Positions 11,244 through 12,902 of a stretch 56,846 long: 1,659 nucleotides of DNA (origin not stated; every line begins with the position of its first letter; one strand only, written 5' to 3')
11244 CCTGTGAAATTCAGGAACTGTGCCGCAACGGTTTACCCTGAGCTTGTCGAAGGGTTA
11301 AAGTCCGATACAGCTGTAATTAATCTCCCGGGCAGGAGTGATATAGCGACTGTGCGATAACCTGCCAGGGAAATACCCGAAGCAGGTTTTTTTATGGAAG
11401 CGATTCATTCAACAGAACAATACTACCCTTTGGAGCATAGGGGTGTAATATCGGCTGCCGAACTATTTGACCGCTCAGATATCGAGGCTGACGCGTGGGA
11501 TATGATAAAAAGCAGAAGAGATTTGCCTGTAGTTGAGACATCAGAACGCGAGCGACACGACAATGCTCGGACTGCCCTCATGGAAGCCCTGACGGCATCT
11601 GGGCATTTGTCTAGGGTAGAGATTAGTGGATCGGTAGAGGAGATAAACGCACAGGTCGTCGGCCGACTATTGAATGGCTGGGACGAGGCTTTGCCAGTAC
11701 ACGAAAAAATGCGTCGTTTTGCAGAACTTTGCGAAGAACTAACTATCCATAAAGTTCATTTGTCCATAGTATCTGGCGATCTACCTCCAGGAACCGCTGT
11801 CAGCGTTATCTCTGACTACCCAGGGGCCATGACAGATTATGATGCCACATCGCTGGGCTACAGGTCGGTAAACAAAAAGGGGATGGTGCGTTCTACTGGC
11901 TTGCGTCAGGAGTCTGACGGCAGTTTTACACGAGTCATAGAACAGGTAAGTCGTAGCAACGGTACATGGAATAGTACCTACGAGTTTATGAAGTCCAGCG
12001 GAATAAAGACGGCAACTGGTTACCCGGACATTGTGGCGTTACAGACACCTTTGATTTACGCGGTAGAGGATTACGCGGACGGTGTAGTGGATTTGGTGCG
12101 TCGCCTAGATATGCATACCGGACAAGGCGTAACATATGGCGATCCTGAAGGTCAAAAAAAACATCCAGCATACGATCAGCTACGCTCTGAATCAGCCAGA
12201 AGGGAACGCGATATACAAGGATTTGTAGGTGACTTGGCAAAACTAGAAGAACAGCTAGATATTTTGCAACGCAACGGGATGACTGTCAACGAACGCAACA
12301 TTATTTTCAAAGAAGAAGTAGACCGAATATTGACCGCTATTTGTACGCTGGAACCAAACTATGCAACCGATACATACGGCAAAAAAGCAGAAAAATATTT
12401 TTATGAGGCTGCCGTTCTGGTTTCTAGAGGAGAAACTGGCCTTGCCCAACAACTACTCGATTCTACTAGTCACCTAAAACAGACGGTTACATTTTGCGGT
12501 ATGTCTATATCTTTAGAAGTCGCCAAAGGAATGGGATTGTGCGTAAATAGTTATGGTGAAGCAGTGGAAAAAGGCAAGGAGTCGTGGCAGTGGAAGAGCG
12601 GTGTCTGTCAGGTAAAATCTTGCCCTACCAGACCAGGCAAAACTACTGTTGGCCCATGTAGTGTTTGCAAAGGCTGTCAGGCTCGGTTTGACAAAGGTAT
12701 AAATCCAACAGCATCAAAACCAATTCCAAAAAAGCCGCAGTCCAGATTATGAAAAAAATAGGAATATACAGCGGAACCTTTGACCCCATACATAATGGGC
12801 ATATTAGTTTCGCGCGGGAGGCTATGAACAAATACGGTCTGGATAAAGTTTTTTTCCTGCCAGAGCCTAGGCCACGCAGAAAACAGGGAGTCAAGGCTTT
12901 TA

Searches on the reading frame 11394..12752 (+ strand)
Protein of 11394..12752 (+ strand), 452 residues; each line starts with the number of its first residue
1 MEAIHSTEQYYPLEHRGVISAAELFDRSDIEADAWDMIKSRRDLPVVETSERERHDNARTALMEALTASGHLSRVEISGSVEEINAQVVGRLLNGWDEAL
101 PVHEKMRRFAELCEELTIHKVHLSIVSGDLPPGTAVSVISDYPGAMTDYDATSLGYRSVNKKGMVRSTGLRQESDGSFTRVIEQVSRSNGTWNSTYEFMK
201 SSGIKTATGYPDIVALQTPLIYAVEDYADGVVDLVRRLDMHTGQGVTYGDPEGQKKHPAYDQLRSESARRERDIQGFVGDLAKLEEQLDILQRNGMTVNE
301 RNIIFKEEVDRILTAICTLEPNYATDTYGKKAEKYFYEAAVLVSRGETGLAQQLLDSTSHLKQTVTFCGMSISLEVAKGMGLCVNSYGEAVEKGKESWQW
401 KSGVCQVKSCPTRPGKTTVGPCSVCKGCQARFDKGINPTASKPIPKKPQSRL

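Call 7: search_protein_families(library=pfam, proteins=[window:11394-12752:+])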
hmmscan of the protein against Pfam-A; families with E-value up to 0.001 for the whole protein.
window:11394-12752:+ (452 aa): 0 families

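Call 8: search_protein_families(library=ncbifam, proteins=[window:11394-12752:+])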
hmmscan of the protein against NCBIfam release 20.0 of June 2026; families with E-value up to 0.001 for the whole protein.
window:11394-12752:+ (452 aa): 0 families

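Call 10: find_homologous_proteins(query=window:11394-12752:+)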
Query window:11394-12752:+ (452 aa): 147 proteins with E <= 0.001 among 6811 candidates; the best 120 are listed.
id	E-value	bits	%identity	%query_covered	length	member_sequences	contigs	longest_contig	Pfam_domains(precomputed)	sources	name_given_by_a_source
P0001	3.1e-291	984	96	100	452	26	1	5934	-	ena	-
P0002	1.1e-178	613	60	100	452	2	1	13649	-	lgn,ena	-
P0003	5.1e-175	601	62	96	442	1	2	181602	-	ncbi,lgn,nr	ncbi:MAG TPA: hypothetical protein VLF39_04515 [Candidatus Saccharimonadales bacterium]|nr:hypotheti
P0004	1.0e-165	570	61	96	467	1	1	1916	-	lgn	-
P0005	4.3e-163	561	58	97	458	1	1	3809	-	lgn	-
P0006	1.5e-152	527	58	96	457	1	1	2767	-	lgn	-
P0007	2.2e-152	526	56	97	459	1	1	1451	-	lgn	-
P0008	1.7e-151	523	55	97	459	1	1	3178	-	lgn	-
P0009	3.8e-151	522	58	94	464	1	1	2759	-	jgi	jgi:hypothetical protein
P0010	1.4e-149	517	57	94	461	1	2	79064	-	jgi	jgi:hypothetical protein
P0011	2.4e-149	516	58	92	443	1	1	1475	-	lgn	-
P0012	5.4e-149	515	56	96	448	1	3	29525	-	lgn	-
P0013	7.7e-149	515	54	97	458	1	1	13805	-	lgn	-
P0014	3.5e-148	512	54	97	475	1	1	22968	-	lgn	-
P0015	2.2e-147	510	55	94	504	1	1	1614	-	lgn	-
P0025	6.4e-139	482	53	97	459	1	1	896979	-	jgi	jgi:hypothetical protein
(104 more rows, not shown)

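Call 12: find_related_loci(query=A1, collection=genome_contigs, flank=4000)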
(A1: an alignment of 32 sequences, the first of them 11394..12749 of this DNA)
Query A1 (452 aa) in genome_contigs; peptide patterns used: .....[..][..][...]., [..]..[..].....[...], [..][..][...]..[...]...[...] (x = any residue, [..] = any of these).
143 stretches matched a pattern; 24 encode a relative of the query (tblastn E <= 1e-3); 23 distinct loci.
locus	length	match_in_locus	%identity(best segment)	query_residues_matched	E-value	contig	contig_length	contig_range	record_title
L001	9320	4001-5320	53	2-439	5e-155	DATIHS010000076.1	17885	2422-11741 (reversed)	MAG TPA_asm: Patescibacteria group bacterium isolate SMAG_U15644 k141_548083, whole genome shotgun sequence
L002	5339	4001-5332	52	3-446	8e-152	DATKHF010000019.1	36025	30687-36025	MAG TPA_asm: Candidatus Saccharimonadales bacterium isolate SMAG_U14570 k141_92032, whole genome shotgun sequence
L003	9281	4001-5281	54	13-438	2e-145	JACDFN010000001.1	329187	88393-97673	MAG: Candidatus Saccharibacteria bacterium isolate MGR_bin387 SD2905_NODE_2_length_329187_cov_2.685598, whole genome sho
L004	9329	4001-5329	53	4-442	1e-144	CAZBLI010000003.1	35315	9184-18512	MAG TPA_asm: uncultured Candidatus Saccharibacteria bacterium isolate binchicken_co118_5 genome assembly, contig: NODE_1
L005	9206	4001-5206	51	37-439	8e-129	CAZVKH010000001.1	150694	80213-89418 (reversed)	MAG TPA_asm: uncultured Candidatus Saccharibacteria bacterium isolate SRP296810_co1_118 genome assembly, contig: NODE_97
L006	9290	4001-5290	47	6-433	3e-128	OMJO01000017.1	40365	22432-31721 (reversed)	bacterium isolate AM_1205 genome assembly, contig: k99_339079, whole genome shotgun sequence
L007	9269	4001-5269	51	14-439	5e-125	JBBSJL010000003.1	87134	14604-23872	MAG: Candidatus Saccharimonadales bacterium isolate LS4_metabat2.004 LS4_metabat2.004_K_1319581_L_87134_cov_16.3259, who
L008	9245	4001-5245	52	24-439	1e-136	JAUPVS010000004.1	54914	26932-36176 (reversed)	MAG: Patescibacteria group bacterium isolate erpe_2018_sw_33hr_WHONDRS-SW48-000096_A_bin.23 scaffold_33, whole genome sh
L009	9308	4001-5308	46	4-439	4e-114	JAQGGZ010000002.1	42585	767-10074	MAG: Candidatus Saccharibacteria bacterium isolate RYN_420 scaffold_2355082, whole genome shotgun sequence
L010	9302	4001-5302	62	11-444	0e+0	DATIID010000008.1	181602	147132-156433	MAG TPA_asm: Candidatus Saccharimonadales bacterium isolate SMAG_U15655 k141_157806, whole genome shotgun sequence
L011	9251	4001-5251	40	18-434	2e-97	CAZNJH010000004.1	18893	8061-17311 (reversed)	MAG TPA_asm: uncultured Candidatus Saccharibacteria bacterium isolate SRP296810_co1_348 genome assembly, contig: NODE_29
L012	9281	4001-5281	42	15-439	1e-95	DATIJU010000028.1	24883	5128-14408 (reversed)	MAG TPA_asm: Bacillota bacterium isolate SMAG_U15699 k141_529390, whole genome shotgun sequence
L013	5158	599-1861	38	15-434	5e-90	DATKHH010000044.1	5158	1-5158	MAG TPA_asm: Candidatus Saccharimonadia bacterium isolate SMAG_U14572 k141_185930, whole genome shotgun sequence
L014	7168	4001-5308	40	2-435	3e-90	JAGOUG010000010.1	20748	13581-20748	Candidatus Saccharibacteria bacterium isolate Gw_Eff_bin_463 Gw_Eff_5322_length_20748_cov_4.750691, whole genome shotgun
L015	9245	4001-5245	39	21-438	2e-83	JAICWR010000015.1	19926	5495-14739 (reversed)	MAG: Candidatus Saccharibacteria bacterium isolate LS_FP_2_bin.57 k141_2842250_length_19926_cov_15.0036, whole genome sh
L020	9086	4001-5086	35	16-375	1e-52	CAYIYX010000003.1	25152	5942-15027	MAG TPA_asm: uncultured Candidatus Saccharibacteria bacterium isolate ERP123247_co1_16 genome assembly, contig: NODE_119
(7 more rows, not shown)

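Call 18: find_related_loci(query=A1, collection=metagenome_contigs, flank=2500)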
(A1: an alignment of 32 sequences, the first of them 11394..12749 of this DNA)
Query A1 (452 aa) in metagenome_contigs; peptide patterns used: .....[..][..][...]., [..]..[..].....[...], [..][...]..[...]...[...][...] (x = any residue, [..] = any of these).
122 stretches matched a pattern; 17 encode a relative of the query (tblastn E <= 1e-3); 17 distinct loci.
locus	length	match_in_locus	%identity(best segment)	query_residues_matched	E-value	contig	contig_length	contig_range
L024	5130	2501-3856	96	1-452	0e+0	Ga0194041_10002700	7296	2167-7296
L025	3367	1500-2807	52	14-449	2e-147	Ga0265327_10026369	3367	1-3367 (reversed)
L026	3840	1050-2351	53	12-444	1e-145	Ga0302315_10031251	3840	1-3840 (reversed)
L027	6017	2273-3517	52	24-439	1e-137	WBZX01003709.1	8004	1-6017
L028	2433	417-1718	46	2-439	4e-137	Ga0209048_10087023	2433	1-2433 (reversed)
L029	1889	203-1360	52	8-394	5e-132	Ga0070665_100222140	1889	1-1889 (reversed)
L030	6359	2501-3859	48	1-448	2e-135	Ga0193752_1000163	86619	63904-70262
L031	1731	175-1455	43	9-438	1e-104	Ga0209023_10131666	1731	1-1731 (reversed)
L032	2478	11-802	55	175-437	2e-96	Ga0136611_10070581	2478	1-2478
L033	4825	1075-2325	39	21-435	1e-85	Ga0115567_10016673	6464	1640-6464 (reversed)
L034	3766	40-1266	39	28-438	7e-85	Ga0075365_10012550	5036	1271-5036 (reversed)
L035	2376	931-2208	37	16-428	1e-82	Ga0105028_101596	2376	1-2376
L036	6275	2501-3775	37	17-439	5e-76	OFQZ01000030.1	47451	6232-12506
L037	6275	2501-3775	37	17-439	5e-76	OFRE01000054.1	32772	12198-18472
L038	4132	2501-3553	36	18-371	4e-57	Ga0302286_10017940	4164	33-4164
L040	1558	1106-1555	50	23-172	4e-41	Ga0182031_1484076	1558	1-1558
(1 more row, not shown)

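Call 27: find_encoding_contigs(protein=P0025, flank=8000, max_places=2)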
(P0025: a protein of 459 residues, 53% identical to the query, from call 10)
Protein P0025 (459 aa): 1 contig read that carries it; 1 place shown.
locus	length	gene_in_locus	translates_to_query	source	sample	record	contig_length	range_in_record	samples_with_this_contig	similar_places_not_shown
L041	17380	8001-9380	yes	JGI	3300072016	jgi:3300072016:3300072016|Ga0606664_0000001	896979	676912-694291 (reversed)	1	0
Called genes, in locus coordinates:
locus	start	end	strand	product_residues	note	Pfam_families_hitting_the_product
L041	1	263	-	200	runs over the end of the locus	PF00908:dTDP_sugar_isom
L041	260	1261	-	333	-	PF01073:3Beta_HSD, PF01370:Epimerase, PF02719:Polysacc_synt_2, PF04321:RmlD_sub_bind, PF07993:NAD_binding_4, PF13460:NAD_binding_10 (weak), PF16363:GDP_Man_Dehyd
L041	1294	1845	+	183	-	PF01467:CTP_transf_like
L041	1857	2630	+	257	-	PF08282:Hydrolase_3, PF03332:PMM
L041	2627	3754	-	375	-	PF13439:Glyco_transf_4, PF20706:GT4-conflict, PF00534:Glycos_transf_1, PF13692:Glyco_trans_1_4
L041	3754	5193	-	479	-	PF13727:CoA_binding_3, PF02397:Bac_transf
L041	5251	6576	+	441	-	PF04932:Wzy_C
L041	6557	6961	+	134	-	PF04138:GtrA_DPMS_TM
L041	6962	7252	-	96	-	-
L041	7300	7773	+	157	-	PF01726:LexA_DNA_bind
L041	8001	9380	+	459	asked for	-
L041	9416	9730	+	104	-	PF19698:DUF6197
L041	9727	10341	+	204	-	PF01467:CTP_transf_like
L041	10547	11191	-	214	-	PF13098:Thioredoxin_2 (weak), PF13462:Thioredoxin_4, PF01323:DSBA, PF13743:Thioredoxin_5 (weak)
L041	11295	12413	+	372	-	PF00571:CBS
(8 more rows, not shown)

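Call 31: search_solved_structures(query=A3, max_evalue=1)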
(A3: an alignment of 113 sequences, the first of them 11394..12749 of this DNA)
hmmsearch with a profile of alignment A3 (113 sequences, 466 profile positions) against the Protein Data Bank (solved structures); distinct sequences matched with E-value up to 1: 2.
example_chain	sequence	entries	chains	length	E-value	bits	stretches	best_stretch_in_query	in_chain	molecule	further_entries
8ucs_H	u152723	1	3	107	0.07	14.9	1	191-242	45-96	Flagellar motor switch protein FliG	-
6ugm_X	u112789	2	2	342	0.37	12.5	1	360-416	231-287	Spp1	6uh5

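Call 36: search_protein_families(library=pfam, proteins=[L020:2699-3100:+, L020:3073-3651:+, L020:5632-6972:+, L020:1287-2333:-, L040:164-838:+], max_evalue=0.01)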
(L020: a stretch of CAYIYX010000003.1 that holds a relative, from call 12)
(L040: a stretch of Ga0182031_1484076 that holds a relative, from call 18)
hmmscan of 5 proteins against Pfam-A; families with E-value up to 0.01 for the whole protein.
L020:2699-3100:+ (133 aa): 1 family
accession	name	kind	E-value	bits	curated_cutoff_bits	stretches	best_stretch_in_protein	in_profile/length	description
PF14478.12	DUF4430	-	1.1e-13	51.8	23.8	1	61-129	1-71/72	Domain of unknown function (DUF4430)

L020:3073-3651:+ (192 aa): 1 family
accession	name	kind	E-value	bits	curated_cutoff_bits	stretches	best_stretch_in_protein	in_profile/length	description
PF20221.3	DUF6580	-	1.1e-49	169.2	27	1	17-173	4-155/162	Family of unknown function (DUF6580)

L020:5632-6972:+ (446 aa): 1 family
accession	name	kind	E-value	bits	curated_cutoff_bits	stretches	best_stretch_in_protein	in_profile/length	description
PF01566.24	Nramp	-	1.7e-72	244.9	29.8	1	44-418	1-356/357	Natural resistance-associated macrophage protein-like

L020:1287-2333:- (348 aa): 3 families
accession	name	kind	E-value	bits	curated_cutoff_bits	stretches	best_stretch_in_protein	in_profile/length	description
PF04332.21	DUF475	-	2.9e-92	310.1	27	1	54-343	1-292/293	Protein of unknown function (DUF475)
PF03741.22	TerC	-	1.4e-14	54.6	27.8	1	45-311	3-177/178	Integral membrane protein TerC family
PF19333.4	FAXC_N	-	0.00077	20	27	0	239-295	28-81/104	Failed axon connections homolog N-terminus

L040:164-838:+ (224 aa): 0 families

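Call 40: search_protein_families(library=ncbifam, proteins=[L020:2699-3100:+, L020:3073-3651:+], max_evalue=0.01)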
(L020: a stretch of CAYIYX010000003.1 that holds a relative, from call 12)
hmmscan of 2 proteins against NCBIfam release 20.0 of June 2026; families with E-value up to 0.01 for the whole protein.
L020:2699-3100:+ (133 aa): 1 family
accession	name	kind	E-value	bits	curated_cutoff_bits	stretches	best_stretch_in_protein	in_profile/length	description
NF004285.1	PRK05696.1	equivalog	0.0092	15.8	179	0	2-57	15-71/171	flagellar basal body-associated protein FliL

L020:3073-3651:+ (192 aa): 0 families

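Call 42: predict_structure(alignment_id=A3)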
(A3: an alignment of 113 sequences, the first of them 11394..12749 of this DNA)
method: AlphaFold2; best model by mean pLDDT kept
length: 452 residues; sequences in the alignment: 113
mean_pLDDT: 92.9   pTM: 0.90
mean pLDDT of the five models: 92.9, 92.1, 91.7, 91.6, 91.1
residues with pLDDT >= 90: 388; 70-90: 37; 50-70: 18; < 50: 9
segments of 3 or more residues with pLDDT < 50: 1-3, 368-371
pLDDT, mean of each block of 10 residues (from residue 1): 54 89 98 98 91 96 94 98 96 94 97 98 98 98 95 91 98 98 98 98 97 98 97 98 96 94 97 96 96 94 92 97 95 97 97 96 66 72 92 96 96 96 97 94 66 50
secondary structure, 60 per line:
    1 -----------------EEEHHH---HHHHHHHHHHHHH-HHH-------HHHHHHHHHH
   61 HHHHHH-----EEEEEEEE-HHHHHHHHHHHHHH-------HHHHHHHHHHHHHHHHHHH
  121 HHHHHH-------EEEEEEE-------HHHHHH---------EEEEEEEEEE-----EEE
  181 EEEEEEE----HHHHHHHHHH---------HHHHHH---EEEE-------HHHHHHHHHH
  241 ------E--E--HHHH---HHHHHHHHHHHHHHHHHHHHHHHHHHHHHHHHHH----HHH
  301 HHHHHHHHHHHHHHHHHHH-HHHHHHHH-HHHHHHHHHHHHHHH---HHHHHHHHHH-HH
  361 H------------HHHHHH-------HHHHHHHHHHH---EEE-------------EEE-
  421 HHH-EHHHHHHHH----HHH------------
elements in order: E18-20 H27-39 H51-66 E72-79 H81-94 H102-126 E134-140 H148-153 E163-172 E178-187 H192-201 H211-216 E220-223 H231-240 H253-256 H260-293 H298-319 H321-328 H330-344 H348-357 H374-379 H387-397 E401-403 E417-419 H426-433

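Call 44: fold_search(model_id=the predicted structure, library=pdb)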
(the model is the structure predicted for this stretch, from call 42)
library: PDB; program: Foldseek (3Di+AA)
matches with E <= 10: 503; with E <= 0.001: 0
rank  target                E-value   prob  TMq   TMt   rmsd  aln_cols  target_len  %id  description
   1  5gpo_A                4.0e-01  0.20  0.08  0.23  16.1       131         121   11  The sensor domain structure of the zinc-responsive histidine kinase CzcS from Pseudomonas Aeruginosa (released 2017-08-09)
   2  9xps_5                4.6e-01  0.18  0.09  0.14  10.4       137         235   12  The neck structure of the Phage Phikz (released 2026-02-11)
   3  9grn_D                5.3e-01  0.06  0.11  0.11  21.3       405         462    9  Crystal structure of the engineered C-terminal phosphatase domain from Saccharomyces cerevisiae Vip1 (apo, loop deleti (released 2025-02-26)
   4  9xps_3                6.9e-01  0.15  0.09  0.14  10.5       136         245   12  The neck structure of the Phage Phikz (released 2026-02-11)
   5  5gpo_B                7.2e-01  0.12  0.07  0.22  17.4       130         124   11  The sensor domain structure of the zinc-responsive histidine kinase CzcS from Pseudomonas Aeruginosa (released 2017-08-09)
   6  4jgo_A                7.6e-01  0.05  0.08  0.14  20.5       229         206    8  The crystal structure of sporulation kinase d sensor domain from Bacillus subtilis subsp. (released 2013-05-15)
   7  9xps_1                8.7e-01  0.20  0.08  0.15   9.8       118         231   13  The neck structure of the Phage Phikz (released 2026-02-11)
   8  9t0n                  9.9e-01  0.08  0.15  0.20  20.2       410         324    9  Crystal structure of TagF (ACIAD2683) from Acinetobacter baylyi ADP1 (released 2025-11-12)
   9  3v3o_C                9.9e-01  0.04  0.07  0.07  19.7       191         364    9  Crystal structure of TetX2 T280A: an adaptive mutant in complex with tigecycline (released 2013-01-30)
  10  8jrc_A                1.1e+00  0.12  0.12  0.23  15.1       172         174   16  Crystal structure of the GAF domain of the transcriptional activator NifA (released 2024-06-19)
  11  9udb_B                1.1e+00  0.03  0.11  0.10  24.2       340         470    9  Crystal structure of MonCI in complex with farnesyl acetate (released 2025-04-16)
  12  8wvb_B                1.2e+00  0.02  0.08  0.08  19.9       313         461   10  Crystal structure of Lsd18 mutant S195M (released 2023-12-13)
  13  5kzh_A                1.3e+00  0.06  0.10  0.15  17.7       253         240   11  High Resolution Structure of Acinetobacter baumannii beta-lactamase OXA-51 (released 2016-08-17)
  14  6i4y_B                1.6e+00  0.06  0.10  0.21  13.6       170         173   10  X-ray structure of the human mitochondrial PRELID3b-TRIAP1 complex (released 2019-03-20)
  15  2c3y_B                1.6e+00  0.02  0.08  0.05  25.2       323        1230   11  CRYSTAL STRUCTURE OF THE RADICAL FORM OF PYRUVATE:FERREDOXIN OXIDOREDUCTASE FROM Desulfovibrio africanus (released 2006-02-15)
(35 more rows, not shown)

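Call 64: search_protein_representatives(alignment_id=A3)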
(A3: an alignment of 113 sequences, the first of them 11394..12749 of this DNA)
Query: 113 sequences, 466 profile positions. Proteins with E-value up to 0.001 (for the whole library): 462; up to 1e-10: 236; up to 1e-30: 83. The best 150 are listed.
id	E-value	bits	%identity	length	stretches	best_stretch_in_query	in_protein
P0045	5.7e-185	631.7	-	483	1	1-444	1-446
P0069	6.9e-182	621.6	-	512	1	9-456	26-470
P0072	2.1e-178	610.1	-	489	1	16-457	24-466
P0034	1.1e-176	604.5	-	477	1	26-454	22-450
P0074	2.5e-176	603.2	-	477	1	9-456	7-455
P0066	5.5e-174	595.5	-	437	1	10-438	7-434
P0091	4.6e-168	576.0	-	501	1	7-448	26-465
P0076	5.0e-168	575.9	-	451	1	3-439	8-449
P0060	4.4e-165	566.2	-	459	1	12-446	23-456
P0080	6.3e-165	565.7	-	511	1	9-454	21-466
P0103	2.1e-159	547.5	-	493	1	11-457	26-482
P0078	6.8e-159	545.8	-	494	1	1-455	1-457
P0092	1.2e-158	544.9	-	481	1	9-451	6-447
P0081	2.1e-157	540.9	-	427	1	15-431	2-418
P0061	2.1e-156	537.6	-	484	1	8-398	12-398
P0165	8.4e-41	156.4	-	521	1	45-389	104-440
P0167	5.2e-40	153.8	-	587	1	52-389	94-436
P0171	1.3e-37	145.9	-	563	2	164-434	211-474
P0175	5.7e-35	137.2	-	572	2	164-386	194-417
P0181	5.7e-31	124.0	-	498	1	53-452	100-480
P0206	4.8e-22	94.6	-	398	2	345-451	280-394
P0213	6.0e-21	91.0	-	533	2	331-456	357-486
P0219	1.4e-19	86.4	-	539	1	372-451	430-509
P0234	6.0e-18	81.1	-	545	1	394-450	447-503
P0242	1.7e-17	79.6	-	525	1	390-450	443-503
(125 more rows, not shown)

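Call 65: search_protein_families(library=pfam, proteins=[P0165, P0167, P0171, P0175, P0181, P0206, P0213, P0219, P0234, P0242], max_evalue=0.01)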
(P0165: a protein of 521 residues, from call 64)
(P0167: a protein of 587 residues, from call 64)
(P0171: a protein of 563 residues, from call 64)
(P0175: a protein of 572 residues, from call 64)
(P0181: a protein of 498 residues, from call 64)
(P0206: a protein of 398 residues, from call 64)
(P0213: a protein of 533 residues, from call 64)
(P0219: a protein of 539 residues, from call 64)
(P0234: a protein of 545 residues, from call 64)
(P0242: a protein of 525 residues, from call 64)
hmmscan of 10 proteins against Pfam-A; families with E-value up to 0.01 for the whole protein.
P0165 (521 aa): 0 families

P0167 (587 aa): 0 families

P0171 (563 aa): 0 families

P0175 (572 aa): 0 families

P0181 (498 aa): 0 families

P0206 (398 aa): 0 families

P0213 (533 aa): 0 families

P0219 (539 aa): 0 families

P0234 (545 aa): 0 families

P0242 (525 aa): 0 families

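Call 69: search_protein_families(library=phrogs, proteins=[window:11394-12752:+], max_evalue=0.01)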
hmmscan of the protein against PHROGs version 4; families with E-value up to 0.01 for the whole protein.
window:11394-12752:+ (452 aa): 0 families

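Call 70: search_protein_families(library=padloc, proteins=[window:11394-12752:+], max_evalue=0.01)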
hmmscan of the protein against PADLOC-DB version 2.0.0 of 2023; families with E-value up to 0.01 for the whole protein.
window:11394-12752:+ (452 aa): 0 families

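Call 84: fold_search(model_id=the predicted structure, library=viral)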
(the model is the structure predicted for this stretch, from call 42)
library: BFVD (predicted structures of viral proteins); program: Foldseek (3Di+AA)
matches with E <= 10: 510; with E <= 0.001: 0
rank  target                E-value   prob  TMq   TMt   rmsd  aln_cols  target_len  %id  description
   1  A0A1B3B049            1.3e-01  0.09  0.08  0.14  22.9       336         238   14  Uncharacterized protein [Gordonia phage Ghobes]
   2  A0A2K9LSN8            1.9e-01  0.06  0.09  0.08  22.0       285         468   13  ATP-dependent helicase Rep [uncultured virus]
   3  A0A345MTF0            2.3e-01  0.07  0.07  0.13  22.4       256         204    8  (no name in the UniProt tables at hand)
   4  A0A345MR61            2.8e-01  0.05  0.08  0.09  21.0       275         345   10  (no name in the UniProt tables at hand)
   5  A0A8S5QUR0            3.5e-01  0.63  0.12  0.34   6.2       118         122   14  Uncharacterized protein [Siphoviridae sp. ctf4O12]
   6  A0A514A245            3.9e-01  0.13  0.10  0.19  18.2       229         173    8  Bacteriophage T5 Orf172 DNA-binding domain-containing protein [Salmonella phage vB_SenS_SB9]
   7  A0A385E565            3.9e-01  0.04  0.10  0.10  26.3       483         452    8  (no name in the UniProt tables at hand)
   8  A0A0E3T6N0            3.9e-01  0.04  0.06  0.03  25.3       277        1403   11  RNA-directed RNA polymerase (Fragment) [Eriocheir sinensis reovirus]
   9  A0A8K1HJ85            4.0e-01  0.07  0.10  0.08  24.5       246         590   11  Replication-associated protein [Red panda feces-associated circular DNA virus 23]
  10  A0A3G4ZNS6            4.2e-01  0.08  0.13  0.09  20.0       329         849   11  ATP-dependent endonuclease [Terrestrivirus sp.]
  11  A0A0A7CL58            4.2e-01  0.06  0.09  0.12  24.6       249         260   12  Replication-associated protein [Sewage-associated circular DNA molecule-1]
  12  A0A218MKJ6            5.1e-01  0.06  0.09  0.15  23.1       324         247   14  Uncharacterized protein [uncultured virus]
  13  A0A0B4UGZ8            6.1e-01  0.07  0.09  0.10  18.9       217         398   13  (no name in the UniProt tables at hand)
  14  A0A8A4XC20            6.6e-01  0.04  0.09  0.09  21.0       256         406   10  Replication-associated protein [Cygnus columbianus CRESS-DNA-virus sp.]
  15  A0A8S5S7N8            6.9e-01  0.05  0.09  0.13  19.0       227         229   11  Rep protein (Fragment) [virus sp. ctH0t1]
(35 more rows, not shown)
